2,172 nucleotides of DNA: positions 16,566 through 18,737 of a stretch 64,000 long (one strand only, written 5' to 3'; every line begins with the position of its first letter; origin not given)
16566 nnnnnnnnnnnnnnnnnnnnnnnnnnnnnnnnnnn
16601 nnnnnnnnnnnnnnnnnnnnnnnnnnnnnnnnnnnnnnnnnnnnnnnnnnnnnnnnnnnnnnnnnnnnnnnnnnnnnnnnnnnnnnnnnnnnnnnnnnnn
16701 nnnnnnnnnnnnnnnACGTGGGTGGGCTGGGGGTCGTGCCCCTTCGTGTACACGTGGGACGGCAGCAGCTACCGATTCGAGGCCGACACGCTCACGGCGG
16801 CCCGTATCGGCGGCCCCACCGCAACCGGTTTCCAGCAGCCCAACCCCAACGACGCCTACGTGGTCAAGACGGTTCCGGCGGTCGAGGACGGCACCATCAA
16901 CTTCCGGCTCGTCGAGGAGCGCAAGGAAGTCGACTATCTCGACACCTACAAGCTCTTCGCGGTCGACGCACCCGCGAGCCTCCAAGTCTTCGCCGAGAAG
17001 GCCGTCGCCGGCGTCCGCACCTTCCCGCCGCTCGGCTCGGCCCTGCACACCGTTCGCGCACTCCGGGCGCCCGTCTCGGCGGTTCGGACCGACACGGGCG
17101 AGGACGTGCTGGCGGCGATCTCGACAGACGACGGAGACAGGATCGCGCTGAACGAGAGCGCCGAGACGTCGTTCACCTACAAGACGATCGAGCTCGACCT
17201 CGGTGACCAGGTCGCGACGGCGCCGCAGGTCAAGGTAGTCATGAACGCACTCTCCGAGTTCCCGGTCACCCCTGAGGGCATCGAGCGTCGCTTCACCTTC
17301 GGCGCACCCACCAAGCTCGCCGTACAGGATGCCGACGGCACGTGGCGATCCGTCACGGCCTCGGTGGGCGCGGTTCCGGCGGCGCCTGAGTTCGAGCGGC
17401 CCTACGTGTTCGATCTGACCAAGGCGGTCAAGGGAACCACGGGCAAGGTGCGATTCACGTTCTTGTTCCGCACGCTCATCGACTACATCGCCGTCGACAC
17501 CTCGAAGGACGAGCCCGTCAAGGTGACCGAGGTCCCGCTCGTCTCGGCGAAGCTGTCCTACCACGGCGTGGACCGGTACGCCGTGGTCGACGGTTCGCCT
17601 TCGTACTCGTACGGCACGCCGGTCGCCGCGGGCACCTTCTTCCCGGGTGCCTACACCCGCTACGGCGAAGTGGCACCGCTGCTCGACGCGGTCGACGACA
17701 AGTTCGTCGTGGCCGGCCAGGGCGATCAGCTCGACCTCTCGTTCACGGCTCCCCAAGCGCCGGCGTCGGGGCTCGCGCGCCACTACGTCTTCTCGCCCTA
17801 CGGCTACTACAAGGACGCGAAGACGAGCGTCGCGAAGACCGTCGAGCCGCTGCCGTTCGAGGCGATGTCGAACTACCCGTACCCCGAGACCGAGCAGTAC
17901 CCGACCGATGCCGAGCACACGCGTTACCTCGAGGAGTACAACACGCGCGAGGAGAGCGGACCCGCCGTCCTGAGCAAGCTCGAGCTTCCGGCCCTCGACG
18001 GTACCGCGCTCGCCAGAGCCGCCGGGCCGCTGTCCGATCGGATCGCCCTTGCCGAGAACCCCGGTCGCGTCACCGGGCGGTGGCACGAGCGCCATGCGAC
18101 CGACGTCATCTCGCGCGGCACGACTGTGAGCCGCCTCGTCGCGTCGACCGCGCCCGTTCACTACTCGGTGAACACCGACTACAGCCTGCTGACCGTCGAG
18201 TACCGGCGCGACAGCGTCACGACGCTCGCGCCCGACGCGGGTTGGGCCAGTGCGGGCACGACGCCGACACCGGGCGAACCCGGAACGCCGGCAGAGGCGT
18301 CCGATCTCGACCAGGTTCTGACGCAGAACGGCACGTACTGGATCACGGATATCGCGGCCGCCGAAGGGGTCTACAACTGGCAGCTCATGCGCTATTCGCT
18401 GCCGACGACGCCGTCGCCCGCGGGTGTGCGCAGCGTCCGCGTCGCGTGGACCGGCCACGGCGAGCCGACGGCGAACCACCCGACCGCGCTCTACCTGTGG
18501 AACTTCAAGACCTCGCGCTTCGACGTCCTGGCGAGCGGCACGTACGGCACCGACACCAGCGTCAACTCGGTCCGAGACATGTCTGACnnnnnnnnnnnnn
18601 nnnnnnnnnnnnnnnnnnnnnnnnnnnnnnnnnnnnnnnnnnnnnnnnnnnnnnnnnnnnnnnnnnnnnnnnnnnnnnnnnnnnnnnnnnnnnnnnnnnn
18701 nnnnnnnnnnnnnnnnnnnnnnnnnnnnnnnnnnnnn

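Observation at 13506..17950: Two copies of a ~400-aa 'GSCPF...YNTR' domain of unknown function inside a cytochrome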

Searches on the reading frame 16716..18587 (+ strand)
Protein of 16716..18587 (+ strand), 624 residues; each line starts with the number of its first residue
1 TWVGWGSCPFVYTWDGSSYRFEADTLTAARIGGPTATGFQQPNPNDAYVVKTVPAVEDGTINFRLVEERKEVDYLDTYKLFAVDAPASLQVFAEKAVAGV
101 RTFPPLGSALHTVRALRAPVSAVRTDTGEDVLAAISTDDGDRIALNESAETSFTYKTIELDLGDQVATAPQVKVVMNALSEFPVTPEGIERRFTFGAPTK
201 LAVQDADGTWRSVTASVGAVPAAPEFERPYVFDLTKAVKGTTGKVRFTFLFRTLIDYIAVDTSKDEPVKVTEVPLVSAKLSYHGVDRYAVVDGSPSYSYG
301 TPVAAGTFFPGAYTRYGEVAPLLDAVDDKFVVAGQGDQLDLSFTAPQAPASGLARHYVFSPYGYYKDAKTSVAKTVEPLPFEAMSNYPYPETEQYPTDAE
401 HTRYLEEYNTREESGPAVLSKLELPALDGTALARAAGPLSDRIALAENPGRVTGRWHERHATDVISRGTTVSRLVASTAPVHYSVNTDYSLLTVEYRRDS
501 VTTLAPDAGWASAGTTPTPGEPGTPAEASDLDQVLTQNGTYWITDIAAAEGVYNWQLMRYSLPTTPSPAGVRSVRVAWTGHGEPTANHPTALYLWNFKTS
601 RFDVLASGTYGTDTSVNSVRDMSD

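Call 66: predict_structure(alignment_id=A2)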
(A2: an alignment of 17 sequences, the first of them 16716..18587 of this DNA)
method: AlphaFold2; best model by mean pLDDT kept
length: 624 residues; sequences in the alignment: 17
mean_pLDDT: 75.6   pTM: 0.62
mean pLDDT of the five models: 75.6, 73.5, 71.0, 69.9, 66.5
residues with pLDDT >= 90: 174; 70-90: 287; 50-70: 83; < 50: 80
segments of 3 or more residues with pLDDT < 50: 1-6, 385-389, 416-481
pLDDT, mean of each block of 10 residues (from residue 1): 47 89 80 62 81 91 89 89 95 75 74 92 95 88 86 93 89 91 80 84 92 75 78 88 92 92 94 94 74 61 68 86 82 91 95 94 79 67 48 63 74 50 31 32 31 26 25 26 77 78 86 86 86 75 79 86 73 82 68 81 80 74 65
secondary structure, 60 per line:
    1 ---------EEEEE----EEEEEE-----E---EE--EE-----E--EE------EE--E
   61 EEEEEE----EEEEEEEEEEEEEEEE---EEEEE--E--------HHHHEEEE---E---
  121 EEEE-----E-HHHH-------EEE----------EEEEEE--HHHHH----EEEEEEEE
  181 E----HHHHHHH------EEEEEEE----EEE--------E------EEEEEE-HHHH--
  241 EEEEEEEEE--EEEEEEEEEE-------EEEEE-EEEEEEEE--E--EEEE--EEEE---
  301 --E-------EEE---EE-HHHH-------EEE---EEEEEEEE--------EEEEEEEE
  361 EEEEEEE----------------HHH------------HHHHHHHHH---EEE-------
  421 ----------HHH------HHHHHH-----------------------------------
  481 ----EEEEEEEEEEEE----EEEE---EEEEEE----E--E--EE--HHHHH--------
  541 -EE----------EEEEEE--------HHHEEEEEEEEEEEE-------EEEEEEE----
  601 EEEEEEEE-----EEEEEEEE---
elements in order: E10-14 E19-24 E60-66 E71-86 E90-94 H106-109 E110-113 E121-124 H132-135 E143-145 E156-161 H164-168 E173-181 H186-192 E199-205 E210-212 E228-233 H235-238 E241-249 E252-261 E269-273 E275-282 E288-291 E294-297 E311-313 H320-323 E331-333 E337-344 E353-367 H399-407 E411-413 H440-445 E485-496 E501-504 E508-513 H528-532 E554-559 E571-582 E590-596 E601-608 E614-621
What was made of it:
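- The long disordered linkers and FN3 spacers (call 66) do not suggest tight electronic coupling to the haems.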

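Call 68: fold_search(model_id=the predicted structure, library=pdb)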
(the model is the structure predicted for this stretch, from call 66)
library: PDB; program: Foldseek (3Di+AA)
matches with E <= 10: 1089; with E <= 0.001: 1
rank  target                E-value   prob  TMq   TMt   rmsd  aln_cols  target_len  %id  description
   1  9efk_M                6.6e-04  0.93  0.16  0.13  21.8       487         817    8  Cryo-EM structure of the portal-tail complex of LME-1 phage (released 2025-04-16)
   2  6tfk_A                2.5e-03  0.38  0.13  0.12  23.4       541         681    9  Vip3Aa toxin structure (released 2020-08-12)
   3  6tfj_A                2.5e-03  0.38  0.13  0.11  26.4       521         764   10  Vip3Aa protoxin structure (released 2020-08-12)
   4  6wbx                  3.0e-03  0.63  0.13  0.07  20.1       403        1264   11  Single-Particle Cryo-EM Structure of Arabinofuranosyltransferase AftD from Mycobacteria, Mutant R1389S Class 1 (released 2020-05-13)
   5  1sg3_A                6.2e-03  0.90  0.15  0.27  17.1       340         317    9  Structure of allantoicase (released 2004-03-02)
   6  3kpt_A                9.2e-03  0.28  0.11  0.19  32.4       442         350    7  Crystal structure of BcpA, the major pilin subunit of Bacillus cereus (released 2009-11-24)
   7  7nit_F                1.5e-02  0.75  0.15  0.08  23.8       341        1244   14  X-ray structure of a multidomain BbgIII from Bifidobacterium bifidum (released 2021-12-22)
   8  7vrp_C                1.9e-02  0.07  0.08  0.10  25.2       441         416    9  Structure of infectious bursal disease virus Gx strain (released 2022-03-30)
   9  2orx                  2.3e-02  0.69  0.15  0.27  17.4       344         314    8  Structural Basis for Ligand Binding and Heparin Mediated Activation of Neuropilin (released 2007-04-03)
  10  1r17_B                2.3e-02  0.28  0.11  0.19  20.7       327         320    8  Crystal Structure Analysis of S.epidermidis adhesin SdrG binding to Fibrinogen (adhesin-ligand complex) (released 2003-10-28)
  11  6v1v_C                2.6e-02  0.30  0.12  0.10  19.6       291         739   11  VIP3B (VIP3B_2160) adapted for crystallization (released 2019-12-18)
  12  2f6a_A                2.7e-02  0.23  0.11  0.19  19.8       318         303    7  Collagen Adhesin and Collagen Complex Structure (released 2006-12-12)
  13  7nit_B                3.1e-02  0.77  0.14  0.08  19.5       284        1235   15  X-ray structure of a multidomain BbgIII from Bifidobacterium bifidum (released 2021-12-22)
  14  8h3u_A                3.1e-02  0.14  0.12  0.12  30.7       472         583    8  Inhibitor-bound EP, polyA model (released 2022-11-23)
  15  2qqi                  3.3e-02  0.66  0.16  0.27  14.3       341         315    8  Crystal Structure of the b1b2 Domains from Human Neuropilin-1 (released 2007-11-20)
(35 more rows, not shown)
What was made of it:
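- On Isopeptide-bonded CnaA/CnaB-type domains: Foldseek matches to pilins are weak (call 68).
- Weak Foldseek resemblance to Gram-positive pilins and adhesins, which carry internal cross-links (call 68).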
